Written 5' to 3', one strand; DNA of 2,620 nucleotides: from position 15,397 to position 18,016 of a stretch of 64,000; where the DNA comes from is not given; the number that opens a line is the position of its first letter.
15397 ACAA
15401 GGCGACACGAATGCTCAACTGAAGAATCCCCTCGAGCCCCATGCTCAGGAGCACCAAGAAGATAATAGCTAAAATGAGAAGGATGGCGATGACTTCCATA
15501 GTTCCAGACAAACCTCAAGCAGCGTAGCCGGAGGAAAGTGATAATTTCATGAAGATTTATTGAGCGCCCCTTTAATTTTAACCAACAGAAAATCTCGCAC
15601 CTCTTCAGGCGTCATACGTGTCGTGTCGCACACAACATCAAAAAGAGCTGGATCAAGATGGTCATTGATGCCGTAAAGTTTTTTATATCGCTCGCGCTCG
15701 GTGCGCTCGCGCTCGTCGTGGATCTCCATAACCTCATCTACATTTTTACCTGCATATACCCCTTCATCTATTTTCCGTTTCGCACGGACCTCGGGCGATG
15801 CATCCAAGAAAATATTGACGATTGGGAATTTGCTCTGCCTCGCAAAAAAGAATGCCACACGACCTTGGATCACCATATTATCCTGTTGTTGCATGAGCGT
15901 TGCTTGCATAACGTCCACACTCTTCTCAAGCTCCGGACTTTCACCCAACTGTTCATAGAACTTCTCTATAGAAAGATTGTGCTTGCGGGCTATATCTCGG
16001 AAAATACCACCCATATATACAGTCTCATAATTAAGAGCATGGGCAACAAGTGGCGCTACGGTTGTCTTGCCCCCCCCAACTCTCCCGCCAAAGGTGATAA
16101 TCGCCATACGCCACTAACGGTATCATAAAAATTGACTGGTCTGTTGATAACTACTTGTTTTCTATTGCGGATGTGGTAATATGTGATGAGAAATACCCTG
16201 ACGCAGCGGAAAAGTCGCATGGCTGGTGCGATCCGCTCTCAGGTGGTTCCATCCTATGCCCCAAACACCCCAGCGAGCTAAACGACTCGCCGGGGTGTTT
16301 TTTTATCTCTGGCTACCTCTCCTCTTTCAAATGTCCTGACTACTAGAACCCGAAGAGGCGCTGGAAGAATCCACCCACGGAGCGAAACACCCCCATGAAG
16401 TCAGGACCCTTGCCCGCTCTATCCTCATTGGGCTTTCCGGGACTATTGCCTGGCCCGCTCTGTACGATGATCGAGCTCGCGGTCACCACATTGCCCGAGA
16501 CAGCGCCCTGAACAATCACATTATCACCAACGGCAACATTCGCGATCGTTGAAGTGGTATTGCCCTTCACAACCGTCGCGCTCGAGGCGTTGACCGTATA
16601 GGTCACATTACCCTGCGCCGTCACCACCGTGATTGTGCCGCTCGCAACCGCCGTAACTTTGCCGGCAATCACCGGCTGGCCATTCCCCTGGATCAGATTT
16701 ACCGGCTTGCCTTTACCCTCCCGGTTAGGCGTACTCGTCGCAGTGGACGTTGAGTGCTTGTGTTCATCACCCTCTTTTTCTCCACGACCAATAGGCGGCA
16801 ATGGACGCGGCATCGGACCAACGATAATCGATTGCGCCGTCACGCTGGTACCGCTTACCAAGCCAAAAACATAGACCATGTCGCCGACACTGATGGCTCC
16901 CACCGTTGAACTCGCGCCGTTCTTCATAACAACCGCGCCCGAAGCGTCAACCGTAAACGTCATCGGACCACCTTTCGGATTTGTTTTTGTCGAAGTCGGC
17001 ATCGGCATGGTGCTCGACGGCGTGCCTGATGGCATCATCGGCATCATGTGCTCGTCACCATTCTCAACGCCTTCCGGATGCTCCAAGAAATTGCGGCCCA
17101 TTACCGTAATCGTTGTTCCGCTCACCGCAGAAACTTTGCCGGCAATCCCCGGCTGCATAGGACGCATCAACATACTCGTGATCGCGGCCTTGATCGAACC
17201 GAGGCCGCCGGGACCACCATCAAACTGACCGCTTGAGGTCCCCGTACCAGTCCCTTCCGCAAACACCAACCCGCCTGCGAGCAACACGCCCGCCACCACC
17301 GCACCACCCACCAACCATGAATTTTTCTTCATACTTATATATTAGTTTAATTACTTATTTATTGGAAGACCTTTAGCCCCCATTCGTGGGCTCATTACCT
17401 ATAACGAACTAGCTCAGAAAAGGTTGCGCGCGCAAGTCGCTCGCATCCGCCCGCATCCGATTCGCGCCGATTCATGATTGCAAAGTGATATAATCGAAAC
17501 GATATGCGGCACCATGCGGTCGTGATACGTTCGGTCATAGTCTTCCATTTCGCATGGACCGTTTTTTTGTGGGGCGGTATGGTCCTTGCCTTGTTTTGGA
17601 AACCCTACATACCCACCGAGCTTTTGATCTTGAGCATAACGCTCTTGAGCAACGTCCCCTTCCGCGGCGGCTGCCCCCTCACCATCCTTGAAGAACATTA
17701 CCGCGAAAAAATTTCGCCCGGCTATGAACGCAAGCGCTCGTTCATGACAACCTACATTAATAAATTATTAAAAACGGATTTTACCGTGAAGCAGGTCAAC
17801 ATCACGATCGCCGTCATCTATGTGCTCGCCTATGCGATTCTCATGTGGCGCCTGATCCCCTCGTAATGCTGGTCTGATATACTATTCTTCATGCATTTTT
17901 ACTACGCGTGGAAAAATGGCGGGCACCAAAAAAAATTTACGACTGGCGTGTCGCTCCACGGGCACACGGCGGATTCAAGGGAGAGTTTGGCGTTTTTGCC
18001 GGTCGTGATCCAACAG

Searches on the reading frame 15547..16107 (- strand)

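Call 66: search_protein_families(library=pfam, max_evalue=0.001, proteins=[window:15547-16107:-])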
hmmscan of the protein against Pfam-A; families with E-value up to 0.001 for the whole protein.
window:15547-16107:- (186 aa): 6 families
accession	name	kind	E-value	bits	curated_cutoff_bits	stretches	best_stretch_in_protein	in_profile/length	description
PF13189.12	Cytidylate_kin2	-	6.4e-17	62.7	28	1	3-163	1-175/176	Cytidylate kinase-like family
PF02224.24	Cytidylate_kin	-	1.3e-12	48.4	26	1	47-178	85-209/211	Cytidylate kinase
PF13238.12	AAA_18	-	6.5e-11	43.2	29.4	1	4-111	1-107/128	AAA domain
PF13207.12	AAA_17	-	2.9e-07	31.3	27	1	10-115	4-123/136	AAA domain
PF01202.28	SKI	-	0.00023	21.8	22.1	1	11-123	2-116/159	Shikimate kinase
PF00485.24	PRK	-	0.00085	19.6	22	0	68-131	102-166/196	Phosphoribulokinase / Uridine kinase family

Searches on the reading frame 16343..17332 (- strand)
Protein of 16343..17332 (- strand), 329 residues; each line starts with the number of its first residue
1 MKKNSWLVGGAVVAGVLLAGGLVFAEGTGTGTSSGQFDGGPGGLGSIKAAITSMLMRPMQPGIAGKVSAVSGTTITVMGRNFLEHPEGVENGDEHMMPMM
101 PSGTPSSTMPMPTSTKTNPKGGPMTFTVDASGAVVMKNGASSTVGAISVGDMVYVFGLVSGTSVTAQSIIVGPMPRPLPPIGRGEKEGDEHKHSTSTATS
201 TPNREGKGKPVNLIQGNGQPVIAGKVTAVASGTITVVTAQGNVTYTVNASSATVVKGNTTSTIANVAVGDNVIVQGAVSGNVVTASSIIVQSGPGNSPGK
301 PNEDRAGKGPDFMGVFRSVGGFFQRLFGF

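Call 66: search_protein_families(library=pfam, max_evalue=0.001, proteins=[window:16343-17332:-])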
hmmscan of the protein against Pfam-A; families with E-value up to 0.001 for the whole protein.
window:16343-17332:- (329 aa): 1 family
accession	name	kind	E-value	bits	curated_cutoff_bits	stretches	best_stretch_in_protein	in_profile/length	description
PF18914.6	DUF5666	-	5.1e-11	43.1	27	1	224-288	2-59/60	Domain of unknown function (DUF5666)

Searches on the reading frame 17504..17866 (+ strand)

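Call 65: search_protein_families(library=pfam, max_evalue=0.001, proteins=[window:17504-17866:+])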
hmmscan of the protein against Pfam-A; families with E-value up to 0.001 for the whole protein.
window:17504-17866:+ (120 aa): 1 family
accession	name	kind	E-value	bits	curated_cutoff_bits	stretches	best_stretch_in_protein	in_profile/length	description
PF10861.13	DUF2784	-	8.3e-13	48.8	29.7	1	8-113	4-107/109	Protein of Unknown function (DUF2784)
